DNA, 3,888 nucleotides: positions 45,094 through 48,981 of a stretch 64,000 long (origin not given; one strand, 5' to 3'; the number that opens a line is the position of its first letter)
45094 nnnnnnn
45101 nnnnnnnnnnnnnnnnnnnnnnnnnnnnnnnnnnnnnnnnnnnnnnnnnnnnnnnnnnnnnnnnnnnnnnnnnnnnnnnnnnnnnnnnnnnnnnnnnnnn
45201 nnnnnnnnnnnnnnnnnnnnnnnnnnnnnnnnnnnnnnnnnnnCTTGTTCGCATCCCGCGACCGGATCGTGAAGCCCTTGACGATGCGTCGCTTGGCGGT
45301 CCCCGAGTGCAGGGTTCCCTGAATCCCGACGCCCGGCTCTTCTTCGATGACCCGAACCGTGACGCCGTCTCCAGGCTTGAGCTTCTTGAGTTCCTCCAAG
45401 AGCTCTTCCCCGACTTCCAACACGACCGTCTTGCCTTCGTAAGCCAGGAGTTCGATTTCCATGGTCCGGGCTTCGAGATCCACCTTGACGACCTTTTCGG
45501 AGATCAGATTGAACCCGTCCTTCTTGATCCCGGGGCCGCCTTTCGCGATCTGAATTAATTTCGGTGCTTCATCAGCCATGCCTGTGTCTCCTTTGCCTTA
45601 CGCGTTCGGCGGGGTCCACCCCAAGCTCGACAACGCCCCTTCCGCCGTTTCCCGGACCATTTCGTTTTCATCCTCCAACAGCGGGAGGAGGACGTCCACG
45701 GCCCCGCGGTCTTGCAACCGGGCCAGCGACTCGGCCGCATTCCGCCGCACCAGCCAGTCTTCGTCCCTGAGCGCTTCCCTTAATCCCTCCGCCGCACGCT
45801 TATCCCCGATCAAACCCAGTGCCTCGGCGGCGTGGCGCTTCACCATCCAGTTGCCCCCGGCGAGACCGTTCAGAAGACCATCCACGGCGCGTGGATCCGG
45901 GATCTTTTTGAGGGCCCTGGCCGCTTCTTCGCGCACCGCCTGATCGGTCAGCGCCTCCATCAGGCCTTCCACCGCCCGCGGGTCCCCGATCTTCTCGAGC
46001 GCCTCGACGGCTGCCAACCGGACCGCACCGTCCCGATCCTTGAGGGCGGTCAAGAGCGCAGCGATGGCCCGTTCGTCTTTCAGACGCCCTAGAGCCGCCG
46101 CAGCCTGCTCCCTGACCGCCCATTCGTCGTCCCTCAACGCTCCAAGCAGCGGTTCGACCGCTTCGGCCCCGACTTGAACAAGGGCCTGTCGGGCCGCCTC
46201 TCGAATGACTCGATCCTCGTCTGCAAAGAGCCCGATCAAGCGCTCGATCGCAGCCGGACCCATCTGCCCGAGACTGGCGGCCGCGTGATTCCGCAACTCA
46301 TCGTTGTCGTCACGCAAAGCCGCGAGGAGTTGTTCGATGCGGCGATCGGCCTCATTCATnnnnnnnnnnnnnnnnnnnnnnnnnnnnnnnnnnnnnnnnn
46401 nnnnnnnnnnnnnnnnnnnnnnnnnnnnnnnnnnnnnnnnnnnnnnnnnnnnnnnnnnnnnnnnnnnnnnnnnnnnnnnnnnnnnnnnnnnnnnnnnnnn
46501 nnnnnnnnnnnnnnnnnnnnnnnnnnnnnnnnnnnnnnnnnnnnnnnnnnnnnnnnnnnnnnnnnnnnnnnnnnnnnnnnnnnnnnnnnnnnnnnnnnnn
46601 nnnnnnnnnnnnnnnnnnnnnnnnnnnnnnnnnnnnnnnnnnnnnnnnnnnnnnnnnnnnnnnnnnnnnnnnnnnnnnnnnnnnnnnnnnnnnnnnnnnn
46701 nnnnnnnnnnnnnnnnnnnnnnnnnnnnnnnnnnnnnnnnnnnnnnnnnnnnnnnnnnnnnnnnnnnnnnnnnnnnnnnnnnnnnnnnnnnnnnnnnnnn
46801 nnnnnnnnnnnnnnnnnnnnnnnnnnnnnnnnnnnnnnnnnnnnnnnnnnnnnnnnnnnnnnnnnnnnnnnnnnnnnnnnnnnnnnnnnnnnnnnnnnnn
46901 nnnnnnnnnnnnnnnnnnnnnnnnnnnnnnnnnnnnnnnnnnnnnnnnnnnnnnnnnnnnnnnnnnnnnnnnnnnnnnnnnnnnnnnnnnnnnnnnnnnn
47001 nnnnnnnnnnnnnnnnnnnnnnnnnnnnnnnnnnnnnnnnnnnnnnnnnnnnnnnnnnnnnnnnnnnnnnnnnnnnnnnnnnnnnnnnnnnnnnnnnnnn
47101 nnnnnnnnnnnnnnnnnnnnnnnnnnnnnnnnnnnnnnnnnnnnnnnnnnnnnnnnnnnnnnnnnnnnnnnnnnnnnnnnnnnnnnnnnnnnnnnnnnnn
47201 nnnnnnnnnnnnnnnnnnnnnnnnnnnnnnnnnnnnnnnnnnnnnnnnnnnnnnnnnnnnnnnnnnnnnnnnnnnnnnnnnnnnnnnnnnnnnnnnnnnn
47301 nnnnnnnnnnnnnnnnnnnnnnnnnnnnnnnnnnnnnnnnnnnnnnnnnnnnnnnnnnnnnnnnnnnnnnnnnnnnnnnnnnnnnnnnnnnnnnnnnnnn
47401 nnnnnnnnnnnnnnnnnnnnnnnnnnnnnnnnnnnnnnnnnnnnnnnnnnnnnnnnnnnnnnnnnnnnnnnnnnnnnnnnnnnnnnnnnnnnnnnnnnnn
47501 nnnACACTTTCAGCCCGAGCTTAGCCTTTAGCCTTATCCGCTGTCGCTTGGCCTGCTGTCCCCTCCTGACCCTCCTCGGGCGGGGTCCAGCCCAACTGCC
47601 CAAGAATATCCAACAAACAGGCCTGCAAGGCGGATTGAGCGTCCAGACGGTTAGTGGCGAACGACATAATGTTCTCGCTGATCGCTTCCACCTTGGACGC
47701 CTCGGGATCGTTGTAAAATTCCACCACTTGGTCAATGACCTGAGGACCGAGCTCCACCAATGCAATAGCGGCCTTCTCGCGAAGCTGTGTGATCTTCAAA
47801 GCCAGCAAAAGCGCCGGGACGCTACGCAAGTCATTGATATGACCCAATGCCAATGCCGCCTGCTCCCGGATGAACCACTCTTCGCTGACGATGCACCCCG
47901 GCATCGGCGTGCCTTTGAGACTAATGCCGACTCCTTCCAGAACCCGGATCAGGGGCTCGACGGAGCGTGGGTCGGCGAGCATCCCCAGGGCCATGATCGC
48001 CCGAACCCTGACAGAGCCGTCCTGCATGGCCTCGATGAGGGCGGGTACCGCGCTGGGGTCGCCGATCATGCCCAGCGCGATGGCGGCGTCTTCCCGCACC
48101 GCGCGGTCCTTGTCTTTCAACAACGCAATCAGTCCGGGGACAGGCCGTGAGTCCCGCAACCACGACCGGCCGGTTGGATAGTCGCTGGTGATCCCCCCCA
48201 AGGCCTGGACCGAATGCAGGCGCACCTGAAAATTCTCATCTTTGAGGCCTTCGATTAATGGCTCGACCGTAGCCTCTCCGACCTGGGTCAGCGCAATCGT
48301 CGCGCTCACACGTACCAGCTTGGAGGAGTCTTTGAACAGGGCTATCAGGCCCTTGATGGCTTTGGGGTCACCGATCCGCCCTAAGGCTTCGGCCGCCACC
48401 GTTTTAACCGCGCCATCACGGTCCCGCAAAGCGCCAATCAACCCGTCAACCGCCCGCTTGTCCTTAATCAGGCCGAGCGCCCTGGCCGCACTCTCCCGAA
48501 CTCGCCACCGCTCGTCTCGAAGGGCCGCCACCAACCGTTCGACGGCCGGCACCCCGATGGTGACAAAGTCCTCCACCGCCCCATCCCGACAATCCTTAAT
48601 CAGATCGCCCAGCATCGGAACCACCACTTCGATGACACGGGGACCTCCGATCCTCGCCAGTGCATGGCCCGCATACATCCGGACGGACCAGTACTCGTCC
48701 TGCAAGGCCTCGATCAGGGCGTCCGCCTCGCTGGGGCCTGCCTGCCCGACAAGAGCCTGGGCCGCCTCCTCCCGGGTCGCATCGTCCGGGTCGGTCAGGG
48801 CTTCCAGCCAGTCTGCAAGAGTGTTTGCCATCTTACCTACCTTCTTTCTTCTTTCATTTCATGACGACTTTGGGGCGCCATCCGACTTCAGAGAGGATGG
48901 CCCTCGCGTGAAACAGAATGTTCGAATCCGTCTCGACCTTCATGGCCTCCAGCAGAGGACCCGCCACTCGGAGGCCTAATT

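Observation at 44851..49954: Five tandem, co-directional paralogous HEAT/PBS-lyase-repeat genes forming an operon-like array directly downstream of polA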

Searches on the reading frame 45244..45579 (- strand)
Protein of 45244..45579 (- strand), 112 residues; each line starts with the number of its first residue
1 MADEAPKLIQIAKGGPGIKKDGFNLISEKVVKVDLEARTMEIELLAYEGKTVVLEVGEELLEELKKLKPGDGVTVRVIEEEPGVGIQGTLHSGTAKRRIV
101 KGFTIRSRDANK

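Call 23: search_protein_representatives(protein=window:45244-45579:-)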
Query: 112 residues. Proteins with E-value up to 0.001 (for the whole library): 32; up to 1e-10: 18; up to 1e-30: 2. The best 32 are listed.
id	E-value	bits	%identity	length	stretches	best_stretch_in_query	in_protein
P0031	4.9e-58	210.0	92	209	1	1-112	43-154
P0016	8.8e-53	193.1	83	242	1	1-112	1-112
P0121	3.2e-30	120.6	86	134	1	1-71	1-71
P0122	4.4e-27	110.5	85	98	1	1-67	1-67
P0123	4.3e-23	97.7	70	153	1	1-81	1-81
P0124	2.3e-22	95.4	64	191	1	1-81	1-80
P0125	2.3e-22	95.4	66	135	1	1-81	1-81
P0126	1.5e-20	89.6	60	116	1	1-82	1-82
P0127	9.5e-20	87.0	65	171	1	1-81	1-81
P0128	5.5e-17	78.1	69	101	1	1-69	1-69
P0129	1.4e-16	76.8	60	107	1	8-83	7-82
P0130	6.4e-15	71.5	57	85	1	1-85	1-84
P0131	3.3e-12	62.8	59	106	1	1-68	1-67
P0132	5.6e-12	62.0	57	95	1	27-82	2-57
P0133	1.1e-11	61.1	68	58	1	1-57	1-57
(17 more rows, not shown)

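Call 29: predict_structure(alignment_id=A2)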
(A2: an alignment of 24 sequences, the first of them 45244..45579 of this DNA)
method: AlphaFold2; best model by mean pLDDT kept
length: 112 residues; sequences in the alignment: 24
mean_pLDDT: 71.6   pTM: 0.56
mean pLDDT of the five models: 71.6, 68.6, 67.3, 65.8, 62.5
residues with pLDDT >= 90: 2; 70-90: 66; 50-70: 23; < 50: 21
segments of 3 or more residues with pLDDT < 50: 83-88, 90-94, 110-112
pLDDT, mean of each block of 10 residues (from residue 1): 53 49 80 88 82 87 87 84 49 60 72 46
secondary structure, 60 per line:
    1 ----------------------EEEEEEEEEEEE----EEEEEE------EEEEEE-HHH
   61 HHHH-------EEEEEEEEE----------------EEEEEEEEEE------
elements in order: E23-34 E39-44 E51-56 H58-64 E72-80 E97-106

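Call 32: fold_search(model_id=the predicted structure, library=pdb)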
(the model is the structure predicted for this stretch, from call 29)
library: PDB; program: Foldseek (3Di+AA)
matches with E <= 10: 770; with E <= 0.001: 0
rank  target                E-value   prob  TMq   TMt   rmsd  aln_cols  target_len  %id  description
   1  4ql5_B                2.8e-03  1.00  0.41  0.61   4.3        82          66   20  Crystal structure of translation initiation factor IF-1 from Streptococcus pneumoniae TIGR4 (released 2014-07-02)
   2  4ql5_A                3.5e-03  1.00  0.42  0.61   4.3        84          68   19  Crystal structure of translation initiation factor IF-1 from Streptococcus pneumoniae TIGR4 (released 2014-07-02)
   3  3i4o_A                4.9e-03  1.00  0.37  0.54   4.5        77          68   18  Crystal Structure of Translation Initiation Factor 1 from Mycobacterium tuberculosis (released 2010-02-23)
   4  1zeq                  9.2e-03  1.00  0.49  0.63   4.6       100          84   12  1.5 A Structure of apo-CusF residues 6-88 from Escherichia coli (released 2005-08-02)
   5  3e6z                  9.2e-03  1.00  0.45  0.60   3.7        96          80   12  1.0 A Structure of CusF-W44A-Cu(II) residues 10-88 from Escherichia coli (released 2009-07-07)
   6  9h9h_X                1.2e-02  1.00  0.41  0.58   4.4        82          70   16  Complex 1 30S-IF1-IF2-IF3-GE81112 (released 2025-08-06)
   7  6cqo_B                1.3e-02  1.00  0.43  0.50   6.5        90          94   13  Crystal Structure of mitochondrial single-stranded DNA binding proteins from S. cerevisiae (SeMet Labeled), Rim1 (Form (released 2018-05-30)
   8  3i4o_B                1.4e-02  1.00  0.38  0.56   4.4        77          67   18  Crystal Structure of Translation Initiation Factor 1 from Mycobacterium tuberculosis (released 2010-02-23)
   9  9sh8                  1.4e-02  1.00  0.43  0.13   5.7        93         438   14  Thermus thermophilus asparaginyl-tRNA synthetase with bound sulphamoyl-analogue of asparaginyl-adenylate (AsnAMS) (released 2025-09-17)
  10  1jt8_MODEL_1_A        1.4e-02  0.97  0.34  0.37  12.8       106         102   19  ARCHAEAL INITIATION FACTOR-1A, AIF-1A (released 2001-09-05)
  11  9fco_I                1.5e-02  1.00  0.42  0.60   5.5        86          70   15  Structure of E. coli 30S-IF1-IF3-mRNA-Kasugamycin complex (released 2025-03-19)
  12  4gla_C                1.5e-02  1.00  0.47  0.56   5.0        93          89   15  OBody NL8 bound to hen egg-white lysozyme (released 2013-08-14)
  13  4gn5_A                1.6e-02  1.00  0.45  0.45   5.5        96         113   16  OBody AM3L15 bound to hen egg-white lysozyme (released 2013-08-21)
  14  2n3s_MODEL_1_A        1.7e-02  1.00  0.41  0.59   5.8        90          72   18  NMR Assignments and structure of Translation initiation factor IF-1 from Burkholderia thailandensis E264. (released 2015-06-24)
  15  8uzt_A                1.9e-02  0.96  0.38  0.41   6.9       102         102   12  Mitochondrial single-stranded binding protein bound to DNA (released 2024-08-21)
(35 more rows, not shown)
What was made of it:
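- The OB-like domain resembles SSB, IF1 and RecO folds (call 32).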

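Call 58: search_protein_families(library=pfam, proteins=[window:45244-45579:-], max_evalue=1)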
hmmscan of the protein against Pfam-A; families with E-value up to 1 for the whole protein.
window:45244-45579:- (112 aa): 0 families

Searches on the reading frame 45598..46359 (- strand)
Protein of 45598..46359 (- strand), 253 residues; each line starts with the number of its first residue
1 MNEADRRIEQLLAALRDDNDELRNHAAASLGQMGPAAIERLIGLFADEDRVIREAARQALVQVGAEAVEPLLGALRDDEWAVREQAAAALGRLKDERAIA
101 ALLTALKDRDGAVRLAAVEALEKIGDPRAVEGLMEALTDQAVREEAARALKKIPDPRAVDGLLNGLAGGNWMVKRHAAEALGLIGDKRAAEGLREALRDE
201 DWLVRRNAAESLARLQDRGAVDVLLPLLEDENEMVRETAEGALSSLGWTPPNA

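Call 3: search_protein_families(library=pfam, proteins=[window:45598-46359:-], max_evalue=0.01)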
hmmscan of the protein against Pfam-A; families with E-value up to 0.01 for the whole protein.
window:45598-46359:- (253 aa): 17 families
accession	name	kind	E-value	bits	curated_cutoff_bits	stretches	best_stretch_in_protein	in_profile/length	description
PF13646.12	HEAT_2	-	2.5e-60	201.2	27.7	5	69-150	2-87/88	HEAT repeats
PF03130.22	HEAT_PBS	-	2.8e-34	114.1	20.9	5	113-139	1-27/27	PBS lyase HEAT-like repeat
PF02985.28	HEAT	-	5.8e-32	107.1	23.5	3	68-93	2-27/31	HEAT repeat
PF13513.12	HEAT_EZ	-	1.1e-18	67.7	27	2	202-245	1-54/55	HEAT-like repeat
PF12717.13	Cnd1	-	8.6e-14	52.3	26.4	1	191-246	24-85/162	non-SMC mitotic condensation complex subunit 1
PF24714.1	TOR1L1_N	-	4.1e-08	33.4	43.3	0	191-216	214-239/281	TORTIFOLIA1 N-terminal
PF00514.29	Arm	-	5.2e-08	33.1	20.6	0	219-246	12-39/41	Armadillo/beta-catenin-like repeat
PF25786.1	HEAT_GCN1_C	-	5.8e-08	33.3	27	1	65-124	26-94/151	GCN1-like, C-terminal HEAT repeats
PF25767.1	ARM_TBCD_2nd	-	4.7e-07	29.9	29.7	0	65-94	76-105/245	Tubulin-specific chaperone D-like, ARM repeats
PF21581.3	SCD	-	7.2e-05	23.5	27.5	0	105-138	38-71/75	Stromalin conservative domain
PF24492.1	HEAT_ECM29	-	0.00022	21.8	27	0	4-34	110-140/160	Proteasome adapter and scaffold protein ECM29, HEAT-repeat domain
PF21547.3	TTI1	-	0.00022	21.5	27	0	224-246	4-26/90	TELO2-interacting protein 1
PF12755.13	Vac14_Fab1_bd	-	0.00025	22.1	22.1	0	97-124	27-54/97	Vacuolar 14 Fab1-binding region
PF11838.14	ERAP1_C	-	0.00036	20.5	38.2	1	18-116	125-233/318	ERAP1-like C-terminal domain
PF11791.14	Aconitase_B_N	-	0.0037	17.7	25.8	0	116-152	82-118/153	Aconitate B N-terminal domain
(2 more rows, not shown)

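Call 4: search_protein_families(library=ncbifam, proteins=[window:45598-46359:-], max_evalue=0.01)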
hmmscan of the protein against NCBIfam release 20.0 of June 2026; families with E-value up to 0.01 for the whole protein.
window:45598-46359:- (253 aa): 9 families
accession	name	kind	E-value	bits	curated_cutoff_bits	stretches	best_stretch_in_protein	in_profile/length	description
NF058502.1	phyc_lyase_CpcE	equivalog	1.3e-30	106.8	330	4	169-237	54-122/260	C-phycocyanin alpha-cysteine-84 phycocyanobilin lyase subunit CpcE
NF045915.1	PhycobilmeDegNblB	equivalog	2e-27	96.2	300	3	149-239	122-212/214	phycobilisome degradation protein NblB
NF010374.0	PRK13800.1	equivalog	2.4e-17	62.5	1196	2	8-151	745-896/898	fumarate reductase/succinate dehydrogenase flavoprotein subunit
NF058515.1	phyc_lyase_CpcF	equivalog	4.5e-14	52.5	220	3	34-116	28-111/200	C-phycocyanin alpha-cysteine-84 phycocyanobilin lyase subunit CpcF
NF058505.1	phyc_lyase_CpeY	equivalog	9.1e-13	47.6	600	3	82-145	355-417/419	C-phycoerythrin alpha-cysteine-82 phycoerythrobilin lyase CpeY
NF007244.0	PRK09687.1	equivalog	3.7e-10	39.6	275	2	26-153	150-282/285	putative lyase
TIGR02270.1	TIGR02270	subfamily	1.1e-08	34.6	206.8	1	6-213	85-292/410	TIGR02270 family protein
NF045662.1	DVU0298_fam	equivalog_domain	8.4e-08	32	75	0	36-76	145-185/213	DVU0298 family protein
NF006501.0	PRK08937.3-1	equivalog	5.4e-07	29.8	310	1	113-157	147-191/191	adenylosuccinate lyase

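Call 21: search_protein_families(library=padloc, proteins=[window:45598-46359:-], max_evalue=0.01)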
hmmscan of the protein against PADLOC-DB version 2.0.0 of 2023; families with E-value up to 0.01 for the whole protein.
window:45598-46359:- (253 aa): 5 families
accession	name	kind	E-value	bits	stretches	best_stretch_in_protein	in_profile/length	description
PDLC02919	HEAT-ARM_XIII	-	1.5e-20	70.4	2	10-191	765-947/1972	-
PDLC01150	HEAT_CxxC_PDDEXK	-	7.5e-08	30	1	176-247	11-86/288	HEAT_CxxC_PD-DEXK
PDLC02973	WGR_XIII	-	9.5e-08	29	1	66-142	128-205/973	-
PDLC01152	HTH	-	0.0014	16.6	0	67-88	7-28/63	HTH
PDLC03925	OloA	-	0.0028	15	1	7-150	135-268/596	-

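Call 36: search_solved_structures(query=window:45598-46359:-, max_evalue=0.00001)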
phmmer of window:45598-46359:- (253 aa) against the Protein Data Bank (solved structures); distinct sequences matched with E-value up to 0.00001: 26.
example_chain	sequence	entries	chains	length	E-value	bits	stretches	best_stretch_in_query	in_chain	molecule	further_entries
9sah_A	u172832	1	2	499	6.6e-92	310.9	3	6-217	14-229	E4-NB2 synthetic fusion protein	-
6ft5_A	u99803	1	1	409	1.8e-63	217.8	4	45-140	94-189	alphaRep A3_A3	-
6fsq_A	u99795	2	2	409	9.2e-63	215.5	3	66-219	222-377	alphaRep A3_bGFPD | A3_bGFPD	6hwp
4zv6_A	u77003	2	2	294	1.2e-53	185.7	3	34-141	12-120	AlphaRep-7 | alpha-Rep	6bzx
7p0h_A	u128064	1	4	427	7.9e-46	160.1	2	9-139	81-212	Helicobacter pylori ComF fused to an artificial alphaREP crystallization helper (named B2)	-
4xl5_C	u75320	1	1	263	4.2e-43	151.2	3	46-140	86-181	bGFP-A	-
6gwc_C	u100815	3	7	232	5.9e-39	137.6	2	35-160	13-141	iE5 ALPHAREP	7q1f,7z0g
8aw4_A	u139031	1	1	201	2.2e-36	129.2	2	66-163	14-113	ALPHAREP bB-E3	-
6gx7_E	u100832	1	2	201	9.1e-35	123.9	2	42-140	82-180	iiiA5 ALPHAREP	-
9rhz_A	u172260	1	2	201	1.1e-34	123.6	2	67-153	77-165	ALPHAREP bE5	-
3ltm_A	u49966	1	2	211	6.5e-33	117.9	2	46-140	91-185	Alpha-Rep4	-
3ltj_A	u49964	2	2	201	1.2e-32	117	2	45-140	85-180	AlphaRep-4 | bA3-2: binder of A3 protein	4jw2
6veh_A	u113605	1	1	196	4.3e-31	111.9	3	67-157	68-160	HEAT repeat domain-containing protein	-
4xvp_D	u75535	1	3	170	3.8e-28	102.3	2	65-140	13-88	BGFP-C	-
8aw4_B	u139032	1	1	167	8.4e-28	101.1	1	66-208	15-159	ALPHAREP bGFPD-YY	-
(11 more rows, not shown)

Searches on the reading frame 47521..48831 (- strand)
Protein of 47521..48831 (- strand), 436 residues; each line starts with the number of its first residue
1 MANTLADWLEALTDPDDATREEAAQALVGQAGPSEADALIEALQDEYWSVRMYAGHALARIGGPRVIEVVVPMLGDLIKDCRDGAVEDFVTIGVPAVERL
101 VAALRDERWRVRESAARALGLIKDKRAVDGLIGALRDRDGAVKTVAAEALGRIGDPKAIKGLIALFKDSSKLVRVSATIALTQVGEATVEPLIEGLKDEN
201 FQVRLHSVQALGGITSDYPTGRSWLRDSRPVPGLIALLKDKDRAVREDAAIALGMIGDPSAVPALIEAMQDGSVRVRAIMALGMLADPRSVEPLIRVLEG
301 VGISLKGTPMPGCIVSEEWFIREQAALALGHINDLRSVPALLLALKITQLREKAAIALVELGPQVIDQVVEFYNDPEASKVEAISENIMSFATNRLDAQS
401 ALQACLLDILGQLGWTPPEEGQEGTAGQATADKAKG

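Call 3: search_protein_families(library=pfam, proteins=[window:47521-48831:-], max_evalue=0.01)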
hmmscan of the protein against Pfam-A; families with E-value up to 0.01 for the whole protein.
window:47521-48831:- (436 aa): 13 families
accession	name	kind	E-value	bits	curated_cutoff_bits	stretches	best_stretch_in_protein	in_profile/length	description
PF13646.12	HEAT_2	-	1.6e-56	189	27.7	5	98-181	2-87/88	HEAT repeats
PF03130.22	HEAT_PBS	-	1.8e-38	127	20.9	5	245-271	1-27/27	PBS lyase HEAT-like repeat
PF02985.28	HEAT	-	2.5e-36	120.7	23.5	0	99-120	4-25/31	HEAT repeat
PF13513.12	HEAT_EZ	-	2e-19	70.1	27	1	109-153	1-55/55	HEAT-like repeat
PF25786.1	HEAT_GCN1_C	-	1.5e-10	41.8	27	1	169-277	9-125/151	GCN1-like, C-terminal HEAT repeats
PF12717.13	Cnd1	-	8.8e-10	39.3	26.4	1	173-256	7-85/162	non-SMC mitotic condensation complex subunit 1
PF00514.29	Arm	-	1.1e-08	35.2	20.6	0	231-253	14-36/41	Armadillo/beta-catenin-like repeat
PF25767.1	ARM_TBCD_2nd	-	5e-06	26.5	29.7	0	181-219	71-109/245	Tubulin-specific chaperone D-like, ARM repeats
PF25151.1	TPR_Trm732_C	-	6.9e-06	26.5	27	0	100-128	102-131/159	Trm732, C-terminal TPR repeats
PF24714.1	TOR1L1_N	-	7.8e-05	22.6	43.3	0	192-333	87-239/281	TORTIFOLIA1 N-terminal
PF21581.3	SCD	-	0.0013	19.4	27.5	0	198-253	2-54/75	Stromalin conservative domain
PF11838.14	ERAP1_C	-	0.0032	17.4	38.2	0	106-182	167-240/318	ERAP1-like C-terminal domain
PF12755.13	Vac14_Fab1_bd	-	0.0056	17.7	22.1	0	161-215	6-55/97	Vacuolar 14 Fab1-binding region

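Call 4: search_protein_families(library=ncbifam, proteins=[window:47521-48831:-], max_evalue=0.01)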
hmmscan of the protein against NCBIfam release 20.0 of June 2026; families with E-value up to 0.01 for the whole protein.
window:47521-48831:- (436 aa): 9 families
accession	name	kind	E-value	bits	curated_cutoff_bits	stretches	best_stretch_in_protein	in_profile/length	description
NF058502.1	phyc_lyase_CpcE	equivalog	1.5e-31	109.9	330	3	96-171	36-118/260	C-phycocyanin alpha-cysteine-84 phycocyanobilin lyase subunit CpcE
NF045915.1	PhycobilmeDegNblB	equivalog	3e-22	79.2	300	2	106-201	110-205/214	phycobilisome degradation protein NblB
NF010374.0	PRK13800.1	equivalog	9.1e-22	77.1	1196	1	7-280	626-891/898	fumarate reductase/succinate dehydrogenase flavoprotein subunit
NF058515.1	phyc_lyase_CpcF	equivalog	4e-18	65.7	220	2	146-215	19-88/200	C-phycocyanin alpha-cysteine-84 phycocyanobilin lyase subunit CpcF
NF007244.0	PRK09687.1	equivalog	1.4e-12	47.5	275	1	226-299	157-235/285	putative lyase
TIGR02270.1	TIGR02270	subfamily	2.2e-10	40.2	206.8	2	242-275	251-284/410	TIGR02270 family protein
NF058505.1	phyc_lyase_CpeY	equivalog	3.2e-10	39.2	600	1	117-194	327-407/419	C-phycoerythrin alpha-cysteine-82 phycoerythrobilin lyase CpeY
NF045662.1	DVU0298_fam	equivalog_domain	3.7e-09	36.5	75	0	127-172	146-191/213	DVU0298 family protein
NF006501.0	PRK08937.3-1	equivalog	6.5e-08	32.8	310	1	103-168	37-104/191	adenylosuccinate lyase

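Call 21: search_protein_families(library=padloc, proteins=[window:47521-48831:-], max_evalue=0.01)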
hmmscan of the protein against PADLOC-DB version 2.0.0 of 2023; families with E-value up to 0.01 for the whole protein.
window:47521-48831:- (436 aa): 3 families
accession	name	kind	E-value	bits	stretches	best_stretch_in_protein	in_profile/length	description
PDLC02919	HEAT-ARM_XIII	-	2.7e-31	106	2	9-210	798-988/1972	-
PDLC01150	HEAT_CxxC_PDDEXK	-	1.8e-10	38.6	1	147-226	13-97/288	HEAT_CxxC_PD-DEXK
PDLC02973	WGR_XIII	-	4.1e-06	23.6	1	104-187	104-190/973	-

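Call 37: search_solved_structures(query=window:47521-48831:-, max_evalue=0.00001)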
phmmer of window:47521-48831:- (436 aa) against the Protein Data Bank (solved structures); distinct sequences matched with E-value up to 0.00001: 24.
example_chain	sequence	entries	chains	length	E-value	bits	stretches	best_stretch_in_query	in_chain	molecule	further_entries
9sah_A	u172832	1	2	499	7.3e-109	368.1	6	96-215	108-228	E4-NB2 synthetic fusion protein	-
4zv6_A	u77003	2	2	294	1.7e-72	248.3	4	96-212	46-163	AlphaRep-7 | alpha-Rep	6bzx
6ft5_A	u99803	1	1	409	2.6e-63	218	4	96-205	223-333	alphaRep A3_A3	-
6fsq_A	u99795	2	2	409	8.4e-61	209.8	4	96-205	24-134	alphaRep A3_bGFPD | A3_bGFPD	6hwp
4xl5_C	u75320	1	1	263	1.2e-47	166.4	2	96-233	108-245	bGFP-A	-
9rhz_A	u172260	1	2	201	1.1e-38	137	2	97-205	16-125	ALPHAREP bE5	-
8aw4_A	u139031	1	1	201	8.6e-36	127.4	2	97-212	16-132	ALPHAREP bB-E3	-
7p0h_A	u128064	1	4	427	2.6e-35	125.8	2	97-215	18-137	Helicobacter pylori ComF fused to an artificial alphaREP crystallization helper (named B2)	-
3ltj_A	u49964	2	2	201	7.9e-34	120.9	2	97-205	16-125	AlphaRep-4 | bA3-2: binder of A3 protein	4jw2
3ltm_A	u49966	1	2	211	9.8e-34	120.6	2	96-205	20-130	Alpha-Rep4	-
6gwc_C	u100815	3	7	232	1.7e-33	119.8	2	96-216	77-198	iE5 ALPHAREP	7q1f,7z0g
9t1m_A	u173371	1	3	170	2.2e-32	116.2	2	97-213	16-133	Alpha Rep E4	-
8aw4_B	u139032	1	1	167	3.6e-32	115.5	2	96-204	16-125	ALPHAREP bGFPD-YY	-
6veh_A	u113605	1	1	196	2.6e-29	106.1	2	100-205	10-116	HEAT repeat domain-containing protein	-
6gx7_E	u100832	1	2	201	1.4e-27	100.3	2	96-162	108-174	iiiA5 ALPHAREP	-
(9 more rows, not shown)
